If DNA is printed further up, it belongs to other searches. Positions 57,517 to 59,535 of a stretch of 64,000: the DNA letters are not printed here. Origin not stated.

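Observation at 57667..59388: The HydA-like catalytic subunit carries sensory-type substitutions at the proton-relay Cys and second-sphere residues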

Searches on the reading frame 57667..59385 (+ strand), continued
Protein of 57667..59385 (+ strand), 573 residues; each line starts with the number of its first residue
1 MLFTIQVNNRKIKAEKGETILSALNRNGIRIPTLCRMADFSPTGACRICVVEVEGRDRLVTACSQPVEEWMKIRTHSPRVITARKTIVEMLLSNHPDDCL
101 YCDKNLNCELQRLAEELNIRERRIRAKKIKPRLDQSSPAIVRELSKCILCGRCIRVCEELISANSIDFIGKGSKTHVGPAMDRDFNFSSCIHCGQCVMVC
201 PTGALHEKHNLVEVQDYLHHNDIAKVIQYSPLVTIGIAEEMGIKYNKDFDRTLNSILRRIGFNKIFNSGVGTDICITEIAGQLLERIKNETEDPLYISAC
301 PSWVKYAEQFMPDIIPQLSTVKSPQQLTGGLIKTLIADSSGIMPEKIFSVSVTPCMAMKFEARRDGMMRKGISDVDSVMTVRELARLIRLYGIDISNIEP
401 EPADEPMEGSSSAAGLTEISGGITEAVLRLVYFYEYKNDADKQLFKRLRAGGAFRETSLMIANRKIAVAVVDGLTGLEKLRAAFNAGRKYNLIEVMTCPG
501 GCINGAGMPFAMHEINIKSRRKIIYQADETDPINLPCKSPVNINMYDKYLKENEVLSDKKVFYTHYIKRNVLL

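Call 56: search_protein_families(library=ncbifam, proteins=[L001:14063-14980:+, L001:15046-16467:+, L001:16496-17017:+, L001:17020-17520:-, L081:11611-12285:+, L081:12374-13030:+, L081:13065-14090:-, window:57667-59385:+], max_evalue=0.00001)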
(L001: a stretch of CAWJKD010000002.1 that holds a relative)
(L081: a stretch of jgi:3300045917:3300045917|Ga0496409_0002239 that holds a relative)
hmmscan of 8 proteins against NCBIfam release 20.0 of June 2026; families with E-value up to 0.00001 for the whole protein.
L001:14063-14980:+ (306 aa): 10 families
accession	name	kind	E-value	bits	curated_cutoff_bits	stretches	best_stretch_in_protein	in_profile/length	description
NF004160.0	PRK05627.1-3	equivalog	7.6e-49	166.1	295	1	10-195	11-197/325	bifunctional riboflavin kinase/FAD synthetase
NF004162.0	PRK05627.1-5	equivalog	2.2e-47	161.9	241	1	14-280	13-273/304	bifunctional riboflavin kinase/FAD synthetase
NF004159.0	PRK05627.1-2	equivalog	2.6e-46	158.2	306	1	1-196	2-194/326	bifunctional riboflavin kinase/FAD synthetase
NF004163.0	PRK05627.1-6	equivalog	9.7e-42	143.2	315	1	1-279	1-280/313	bifunctional riboflavin kinase/FAD synthetase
NF004161.0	PRK05627.1-4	equivalog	1e-36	126.6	461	1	11-279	15-284/324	bifunctional riboflavin kinase/FAD synthetase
NF004158.0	PRK05627.1-1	equivalog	1.2e-36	126.7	396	1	11-280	13-278/304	bifunctional riboflavin kinase/FAD synthetase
TIGR00083.1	ribF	equivalog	3.5e-33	115.3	184.35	1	18-279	2-262/290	riboflavin biosynthesis protein RibF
NF045965.1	RibF_rel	equivalog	1.6e-27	96.6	200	1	7-279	5-255/279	FAD synthase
NF005518.0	PRK07143.1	equivalog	5.7e-26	91.6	232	1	7-279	7-251/281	hypothetical protein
TIGR00125.1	cyt_tran_rel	domain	6.9e-08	32.6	27.7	1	17-86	2-59/65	adenylyltransferase/cytidyltransferase family protein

L001:15046-16467:+ (474 aa): 16 families
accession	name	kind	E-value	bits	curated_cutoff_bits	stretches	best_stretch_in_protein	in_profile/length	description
TIGR03955.1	rSAM_HydG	equivalog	3.3e-149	497.3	312.15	1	16-474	9-470/470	[FeFe] hydrogenase H-cluster radical SAM maturase HydG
TIGR02351.2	thiH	equivalog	2.8e-84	283.3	380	1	38-386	22-358/364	2-iminoacetate synthase ThiH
TIGR03910.1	pyrrolys_PylB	equivalog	2.6e-22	79.2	348.2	1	37-312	4-269/347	methylornithine synthase PylB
TIGR03956.1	rSAM_HydE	equivalog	3.4e-22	79.2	254.6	1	45-312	5-260/340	[FeFe] hydrogenase H-cluster radical SAM maturase HydE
TIGR04158.1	rSAM_MIA_synth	equivalog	1.1e-20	73.8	400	1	73-371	44-346/368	3-methyl-2-indolic acid synthase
TIGR00433.2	bioB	equivalog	3.6e-12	46.2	225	1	51-334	3-277/307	biotin synthase BioB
NF005609.0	PRK07360.1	equivalog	6.9e-12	44.8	426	1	35-163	5-136/374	7,8-didemethyl-8-hydroxy-5-deazariboflavin synthase subunit CofH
TIGR03700.1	mena_SCO4494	equivalog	8e-12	44.7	434.55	1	43-163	3-122/351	aminofutalosine synthase MqnE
TIGR03699.1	menaquin_MqnC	equivalog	4.4e-10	38.9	428.1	1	50-163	2-115/342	cyclic dehypoxanthinyl futalosine synthase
TIGR03551.1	F420_cofH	equivalog_domain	5.5e-10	38.6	374.1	1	66-164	14-114/345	5-amino-6-(D-ribitylamino)uracil--L-tyrosine 4-hydroxyphenyl transferase CofH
TIGR00423.1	TIGR00423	subfamily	5.6e-10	39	260.25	1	96-165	12-81/310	CofH family radical SAM protein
TIGR03550.1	F420_cofG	equivalog_domain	5.1e-09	35.7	213.35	1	95-152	10-67/322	7,8-didemethyl-8-hydroxy-5-deazariboflavin synthase CofG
NF004884.0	PRK06245.1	equivalog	1.6e-08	33.8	209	1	95-237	21-170/340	7,8-didemethyl-8-hydroxy-5-deazariboflavin synthase subunit CofG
NF006687.0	PRK09234.1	equivalog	3.4e-07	28.8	1018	1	30-150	10-136/849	bifunctional FO biosynthesis protein CofGH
NF006276.0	PRK08444.1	equivalog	3.7e-07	29.5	560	1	40-162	2-122/353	aminofutalosine synthase MqnE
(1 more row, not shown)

L001:16496-17017:+ (174 aa): 2 families
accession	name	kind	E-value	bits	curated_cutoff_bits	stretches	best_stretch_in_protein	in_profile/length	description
NF052672.1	CPF_0552_fam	subfamily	3.6e-41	138.8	85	2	98-174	2-80/80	CPF_0552 family protein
TIGR03959.1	hyd_TM1266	equivalog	4.1e-10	39.3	60.8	0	98-173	3-75/76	TM1266 family iron-only hydrogenase system putative regulator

L001:17020-17520:- (167 aa): 2 families
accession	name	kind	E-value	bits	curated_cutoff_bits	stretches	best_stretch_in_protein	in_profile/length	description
TIGR03956.1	rSAM_HydE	equivalog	3.2e-41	141.7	254.6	1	1-144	198-335/340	[FeFe] hydrogenase H-cluster radical SAM maturase HydE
TIGR03910.1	pyrrolys_PylB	equivalog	8.8e-06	24.8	348.2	0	7-105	213-303/347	methylornithine synthase PylB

L081:11611-12285:+ (225 aa): 16 families
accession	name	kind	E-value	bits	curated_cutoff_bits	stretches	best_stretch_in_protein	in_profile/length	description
TIGR03955.1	rSAM_HydG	equivalog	2.6e-54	184.4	312.15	1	18-220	11-217/470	[FeFe] hydrogenase H-cluster radical SAM maturase HydG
TIGR02351.2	thiH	equivalog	4e-42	144.6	380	1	39-221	23-199/364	2-iminoacetate synthase ThiH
TIGR03910.1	pyrrolys_PylB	equivalog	6.2e-22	78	348.2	1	38-211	5-178/347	methylornithine synthase PylB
TIGR03956.1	rSAM_HydE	equivalog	5.7e-20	71.8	254.6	1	46-215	6-171/340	[FeFe] hydrogenase H-cluster radical SAM maturase HydE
NF005609.0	PRK07360.1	equivalog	3.4e-12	45.8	426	1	37-172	7-142/374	7,8-didemethyl-8-hydroxy-5-deazariboflavin synthase subunit CofH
TIGR03700.1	mena_SCO4494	equivalog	1.7e-11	43.7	434.55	1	43-162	3-121/351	aminofutalosine synthase MqnE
TIGR03551.1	F420_cofH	equivalog_domain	3.7e-10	39.2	374.1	1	55-169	5-116/345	5-amino-6-(D-ribitylamino)uracil--L-tyrosine 4-hydroxyphenyl transferase CofH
TIGR03699.1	menaquin_MqnC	equivalog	2.9e-09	36.2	428.1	1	50-162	2-114/342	cyclic dehypoxanthinyl futalosine synthase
TIGR00423.1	TIGR00423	subfamily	8.4e-09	35.1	260.25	1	96-166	12-82/310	CofH family radical SAM protein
NF006276.0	PRK08444.1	equivalog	8.2e-08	31.7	560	1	40-162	2-122/353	aminofutalosine synthase MqnE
TIGR04158.1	rSAM_MIA_synth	equivalog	1.1e-07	31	400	1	84-213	55-189/368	3-methyl-2-indolic acid synthase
TIGR03550.1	F420_cofG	equivalog_domain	4.4e-07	29.4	213.35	1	90-153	7-68/322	7,8-didemethyl-8-hydroxy-5-deazariboflavin synthase CofG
NF006687.0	PRK09234.1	equivalog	9.7e-07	27.3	1018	1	38-162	479-604/849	bifunctional FO biosynthesis protein CofGH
NF004884.0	PRK06245.1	equivalog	1.1e-06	27.8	209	1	94-159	20-83/340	7,8-didemethyl-8-hydroxy-5-deazariboflavin synthase subunit CofG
NF004580.0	PRK05926.1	equivalog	2.8e-06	26.8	583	1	29-133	6-112/370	hypothetical protein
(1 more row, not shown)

L081:12374-13030:+ (219 aa): 2 families
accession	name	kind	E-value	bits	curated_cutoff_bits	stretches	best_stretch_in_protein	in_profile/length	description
TIGR03955.1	rSAM_HydG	equivalog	2.4e-65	220.8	312.15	1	2-219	254-470/470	[FeFe] hydrogenase H-cluster radical SAM maturase HydG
TIGR02351.2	thiH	equivalog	7.6e-20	71.3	380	1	4-132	237-359/364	2-iminoacetate synthase ThiH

L081:13065-14090:- (342 aa): 11 families
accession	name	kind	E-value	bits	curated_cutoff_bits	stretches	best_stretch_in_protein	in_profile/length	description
TIGR03956.1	rSAM_HydE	equivalog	9.4e-99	330.9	254.6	1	5-324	24-333/340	[FeFe] hydrogenase H-cluster radical SAM maturase HydE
TIGR03910.1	pyrrolys_PylB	equivalog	2.9e-32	111.9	348.2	1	4-287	30-303/347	methylornithine synthase PylB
TIGR00433.2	bioB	equivalog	2.7e-19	69.6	225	1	4-281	14-282/307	biotin synthase BioB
TIGR03955.1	rSAM_HydG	equivalog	3e-17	62.2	312.15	1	5-259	60-318/470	[FeFe] hydrogenase H-cluster radical SAM maturase HydG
TIGR02351.2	thiH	equivalog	1.1e-15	57.5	380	1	11-195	54-235/364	2-iminoacetate synthase ThiH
TIGR03551.1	F420_cofH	equivalog_domain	5.4e-12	45.2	374.1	1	4-104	12-112/345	5-amino-6-(D-ribitylamino)uracil--L-tyrosine 4-hydroxyphenyl transferase CofH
NF006687.0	PRK09234.1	equivalog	7.7e-10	37.6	1018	1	2-102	501-602/849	bifunctional FO biosynthesis protein CofGH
TIGR03699.1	menaquin_MqnC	equivalog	8.3e-10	38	428.1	0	11-88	19-99/342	cyclic dehypoxanthinyl futalosine synthase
TIGR00423.1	TIGR00423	subfamily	5.6e-09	35.7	260.25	1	34-105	9-79/310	CofH family radical SAM protein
NF005609.0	PRK07360.1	equivalog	8.4e-09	34.6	426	1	6-104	35-135/374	7,8-didemethyl-8-hydroxy-5-deazariboflavin synthase subunit CofH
TIGR03700.1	mena_SCO4494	equivalog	3.5e-08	32.8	434.55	1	10-93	26-111/351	aminofutalosine synthase MqnE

window:57667-59385:+ (573 aa): 19 families
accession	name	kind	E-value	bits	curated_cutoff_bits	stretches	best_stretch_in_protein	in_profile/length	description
NF040763.1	FeFe_hydrog_A6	exception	1.3e-176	588.4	765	1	4-569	2-571/571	NADH-dependent [FeFe] hydrogenase, group A6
NF040762.1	Hydr_FeFe_Clost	exception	2.1e-128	429.4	900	1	4-566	2-571/572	ferredoxin hydrogenase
TIGR02512.1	FeFe_hydrog_A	subfamily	2.1e-105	352.7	405.95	1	139-509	1-373/375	[FeFe] hydrogenase, group A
NF005745.0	PRK07569.1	equivalog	1.2e-57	195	333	1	3-212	4-214/238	bidirectional hydrogenase complex protein HoxU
TIGR01973.1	NuoG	equivalog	2.3e-46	158.8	470.05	1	5-209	1-202/606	NADH-quinone oxidoreductase subunit NuoG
TIGR04105.1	FeFe_hydrog_B1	subfamily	1.1e-41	143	450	2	144-435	141-410/462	monomeric [FeFe] hydrogenase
NF006305.0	PRK08493.1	equivalog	1.5e-40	139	591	1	4-208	3-224/819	NADH-quinone oxidoreductase subunit G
NF005895.0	PRK07860.1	equivalog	1e-33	116.4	802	1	4-206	19-221/811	NADH-quinone oxidoreductase subunit G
NF009454.0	PRK12814.1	equivalog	8.7e-24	83.8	916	1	4-100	5-101/657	putative NADPH-dependent glutamate synthase small subunit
NF006221.0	PRK08348.1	subfamily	1.9e-08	34.1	124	1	140-212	39-99/136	NADH-plastoquinone oxidoreductase subunit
TIGR00403.1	ndhI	equivalog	1.2e-07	31.5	302.35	1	140-222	57-135/183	NAD(P)H-quinone oxidoreductase subunit I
NF004546.0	PRK05888.3-3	equivalog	1.3e-07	31.2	260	1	140-212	59-133/196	NADH-quinone oxidoreductase subunit NuoI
TIGR01971.1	NuoI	subfamily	3.9e-07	29.7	113.05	1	144-211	41-104/121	NADH-quinone oxidoreductase, chain I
NF004540.0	PRK05888.2-1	equivalog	5.7e-07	29.2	215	1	145-227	44-123/139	NADH-quinone oxidoreductase subunit NuoI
NF042909.1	FMH_DH_FwdF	exception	1.6e-06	27.5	375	1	141-219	51-130/336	tungsten-dependent formylmethanofuran dehydrogenase subunit FwdF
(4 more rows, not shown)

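Call 66: predict_structure(alignment_id=A1)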
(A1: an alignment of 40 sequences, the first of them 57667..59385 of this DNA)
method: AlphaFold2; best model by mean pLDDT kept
length: 573 residues; sequences in the alignment: 40
mean_pLDDT: 57.7   pTM: 0.60
mean pLDDT of the five models: 57.7, 54.9, 53.1, 52.5, 41.4
residues with pLDDT >= 90: 19; 70-90: 194; 50-70: 139; < 50: 221
segments of 3 or more residues with pLDDT < 50: 1-4, 6-10, 30-107, 109-111, 126-209, 308-310, 319-321, 364-373, 506-513, 556-573
pLDDT, mean of each block of 10 residues (from residue 1): 45 54 55 30 24 25 30 39 43 38 44 53 48 30 28 30 29 29 26 29 36 66 80 76 76 88 80 77 84 75 52 53 60 66 70 64 42 56 73 74 70 76 89 88 84 86 88 73 86 74 52 56 77 73 62 52 36 24
secondary structure, 60 per line:
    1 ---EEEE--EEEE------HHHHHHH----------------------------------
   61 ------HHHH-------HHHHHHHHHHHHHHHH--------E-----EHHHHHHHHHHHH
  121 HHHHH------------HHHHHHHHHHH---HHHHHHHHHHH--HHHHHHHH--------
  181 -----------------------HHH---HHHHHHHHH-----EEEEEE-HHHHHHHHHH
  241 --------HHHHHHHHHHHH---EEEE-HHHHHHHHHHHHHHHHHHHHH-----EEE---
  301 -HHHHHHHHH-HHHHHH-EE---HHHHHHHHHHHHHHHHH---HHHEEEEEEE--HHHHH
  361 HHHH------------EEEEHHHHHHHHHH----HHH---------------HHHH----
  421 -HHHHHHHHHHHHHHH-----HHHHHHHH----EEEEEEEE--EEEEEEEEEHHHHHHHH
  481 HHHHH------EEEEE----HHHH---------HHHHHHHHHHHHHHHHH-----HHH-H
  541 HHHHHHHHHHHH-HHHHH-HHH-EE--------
elements in order: E4-7 E10-13 H20-26 H67-70 H78-93 H109-125 H138-148 H152-162 H165-172 H210-218 E224-229 H231-240 H249-260 E264-267 H269-289 E295-297 H302-310 H312-317 H324-340 E347-353 H356-364 E377-380 H381-390 H413-416 H422-436 H442-449 E454-461 E464-472 H473-485 E492-496 H501-504 H514-530 H540-552 H554-558

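Call 69: find_encoding_contigs(protein=P0125, flank=8000, max_places=1)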
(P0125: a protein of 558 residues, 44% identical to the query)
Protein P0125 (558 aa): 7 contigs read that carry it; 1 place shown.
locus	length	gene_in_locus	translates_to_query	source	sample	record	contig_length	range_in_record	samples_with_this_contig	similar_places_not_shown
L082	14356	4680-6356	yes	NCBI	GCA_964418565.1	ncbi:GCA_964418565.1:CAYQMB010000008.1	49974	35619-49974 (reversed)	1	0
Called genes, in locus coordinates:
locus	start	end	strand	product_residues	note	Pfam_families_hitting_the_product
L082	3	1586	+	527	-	?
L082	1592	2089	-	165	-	PF04542:Sigma70_r2, PF22029:PhyR_sigma2 (weak), PF08281:Sigma70_r4_2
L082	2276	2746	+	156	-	PF01257:2Fe-2S_thioredx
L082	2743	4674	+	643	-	PF01512:Complex1_51K, PF10531:SLBB (weak), PF10589:NADH_4Fe-4S, PF00037:Fer4 (weak), PF13187:Fer4_9, PF13237:Fer4_10 (weak), PF14697:Fer4_21, PF00037:Fer4 (weak), +3 more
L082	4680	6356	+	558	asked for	PF00111:Fer2 (weak), PF13510:Fer2_4, PF10588:NADH-G_4Fe-4S_3, PF22117:Fer4_Nqo3, PF12838:Fer4_7, PF13187:Fer4_9 (weak), PF00037:Fer4 (weak), PF02906:Fe_hyd_lg_C, +2 more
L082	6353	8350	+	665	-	PF00037:Fer4 (faint), PF13187:Fer4_9 (weak), PF13237:Fer4_10, PF02906:Fe_hyd_lg_C, PF04060:FeS, PF00512:HisKA, PF02518:HATPase_c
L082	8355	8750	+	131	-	PF00072:Response_reg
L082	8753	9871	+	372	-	PF00072:Response_reg, PF00512:HisKA, PF13581:HATPase_c_2 (weak), PF02518:HATPase_c, PF14501:HATPase_c_5 (weak)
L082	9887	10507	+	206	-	PF06971:Put_DNA-bind_N, PF02629:CoA_binding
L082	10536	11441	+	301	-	PF01467:CTP_transf_like (weak), PF06574:FAD_syn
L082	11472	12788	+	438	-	PF03721:UDPG_MGDP_dh_N, PF00984:UDPG_MGDP_dh, PF03720:UDPG_MGDP_dh_C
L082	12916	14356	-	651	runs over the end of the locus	PF18962:Por_Secre_tail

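Call 70: find_encoding_contigs(protein=P0128, flank=8000, max_places=1)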
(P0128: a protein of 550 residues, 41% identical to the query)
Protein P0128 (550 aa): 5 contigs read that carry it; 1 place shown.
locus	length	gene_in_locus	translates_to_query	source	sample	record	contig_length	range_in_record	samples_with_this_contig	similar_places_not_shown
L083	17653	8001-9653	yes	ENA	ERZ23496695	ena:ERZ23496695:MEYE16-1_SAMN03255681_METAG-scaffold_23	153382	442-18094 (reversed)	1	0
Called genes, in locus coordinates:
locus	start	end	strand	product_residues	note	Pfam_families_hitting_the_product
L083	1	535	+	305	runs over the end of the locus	PF02129:Peptidase_S15 (weak), PF12146:Hydrolase_4, PF00561:Abhydrolase_1, PF12697:Abhydrolase_6 (faint), PF00326:Peptidase_S9 (weak)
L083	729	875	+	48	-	PF10020:DUF2262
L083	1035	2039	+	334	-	-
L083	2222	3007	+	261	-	-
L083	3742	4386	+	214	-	-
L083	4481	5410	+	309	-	-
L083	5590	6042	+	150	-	PF01257:2Fe-2S_thioredx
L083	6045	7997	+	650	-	PF01512:Complex1_51K, PF10589:NADH_4Fe-4S, PF12797:Fer4_2 (faint), PF12837:Fer4_6 (faint), PF13187:Fer4_9 (weak), PF12838:Fer4_7 (weak), PF14697:Fer4_21, PF00037:Fer4 (weak)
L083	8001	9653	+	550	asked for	PF00111:Fer2, PF13510:Fer2_4, PF10588:NADH-G_4Fe-4S_3, PF00037:Fer4 (weak), PF12837:Fer4_6 (weak), PF12838:Fer4_7, PF13237:Fer4_10 (weak), PF02906:Fe_hyd_lg_C, +5 more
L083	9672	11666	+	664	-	PF12838:Fer4_7 (faint), PF13187:Fer4_9 (weak), PF13237:Fer4_10, PF00037:Fer4 (weak), PF02906:Fe_hyd_lg_C, PF04060:FeS, PF00512:HisKA, PF02518:HATPase_c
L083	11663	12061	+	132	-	PF00072:Response_reg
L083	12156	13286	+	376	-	PF00072:Response_reg, PF00512:HisKA, PF02518:HATPase_c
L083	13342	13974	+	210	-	PF06971:Put_DNA-bind_N, PF02629:CoA_binding, PF01408:GFO_IDH_MocA (weak)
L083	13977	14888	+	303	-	PF06574:FAD_syn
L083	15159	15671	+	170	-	PF01583:APS_kinase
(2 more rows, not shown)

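Call 71: find_encoding_contigs(protein=P0291, flank=8000, max_places=1)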
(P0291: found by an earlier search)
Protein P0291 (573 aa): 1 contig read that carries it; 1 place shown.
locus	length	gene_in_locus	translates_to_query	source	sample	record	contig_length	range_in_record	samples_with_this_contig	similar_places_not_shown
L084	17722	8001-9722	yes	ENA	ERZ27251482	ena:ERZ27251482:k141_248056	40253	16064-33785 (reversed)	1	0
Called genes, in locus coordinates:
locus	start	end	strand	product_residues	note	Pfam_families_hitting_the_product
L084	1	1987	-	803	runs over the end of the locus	PF02190:LON_substr_bdg, PF00004:AAA, PF07728:AAA_5, PF22667:Lon_lid, PF05362:Lon_C, PF13541:ChlI (weak)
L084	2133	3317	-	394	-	PF07228:SpoIIE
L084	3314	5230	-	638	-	PF00037:Fer4 (weak), PF12838:Fer4_7, PF13187:Fer4_9 (weak), PF13237:Fer4_10, PF14697:Fer4_21, PF25160:LdpA_Fe-S-bd (weak), PF02906:Fe_hyd_lg_C, PF04060:FeS, +3 more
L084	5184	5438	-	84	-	PF01257:2Fe-2S_thioredx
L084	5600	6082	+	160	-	PF01257:2Fe-2S_thioredx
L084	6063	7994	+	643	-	PF01512:Complex1_51K, PF10589:NADH_4Fe-4S, PF12837:Fer4_6 (faint), PF12797:Fer4_2 (faint), PF00037:Fer4 (weak), PF13187:Fer4_9 (weak), PF13237:Fer4_10 (weak)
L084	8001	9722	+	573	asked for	PF00111:Fer2, PF13510:Fer2_4, PF10588:NADH-G_4Fe-4S_3, PF13183:Fer4_8 (weak), PF13237:Fer4_10 (weak), PF22117:Fer4_Nqo3, PF12838:Fer4_7, PF02906:Fe_hyd_lg_C, +7 more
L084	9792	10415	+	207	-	PF06971:Put_DNA-bind_N, PF02629:CoA_binding, PF01408:GFO_IDH_MocA (weak)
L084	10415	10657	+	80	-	PF21699:TM1266-like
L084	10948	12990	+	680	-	PF13380:CoA_binding_2, PF13607:Succ_CoA_lig, PF13549:ATP-grasp_5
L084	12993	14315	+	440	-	PF00155:Aminotran_1_2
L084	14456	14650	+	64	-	PF12797:Fer4_2 (faint), PF12800:Fer4_4 (faint), PF12837:Fer4_6 (faint), PF13237:Fer4_10 (weak), PF12838:Fer4_7, PF13187:Fer4_9 (weak), PF14697:Fer4_21 (weak), PF00037:Fer4 (weak), +2 more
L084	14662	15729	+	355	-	PF01855:POR_N, PF02780:Transketolase_C (faint), PF17147:PFOR_II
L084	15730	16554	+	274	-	PF02775:TPP_enzyme_C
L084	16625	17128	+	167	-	PF01558:POR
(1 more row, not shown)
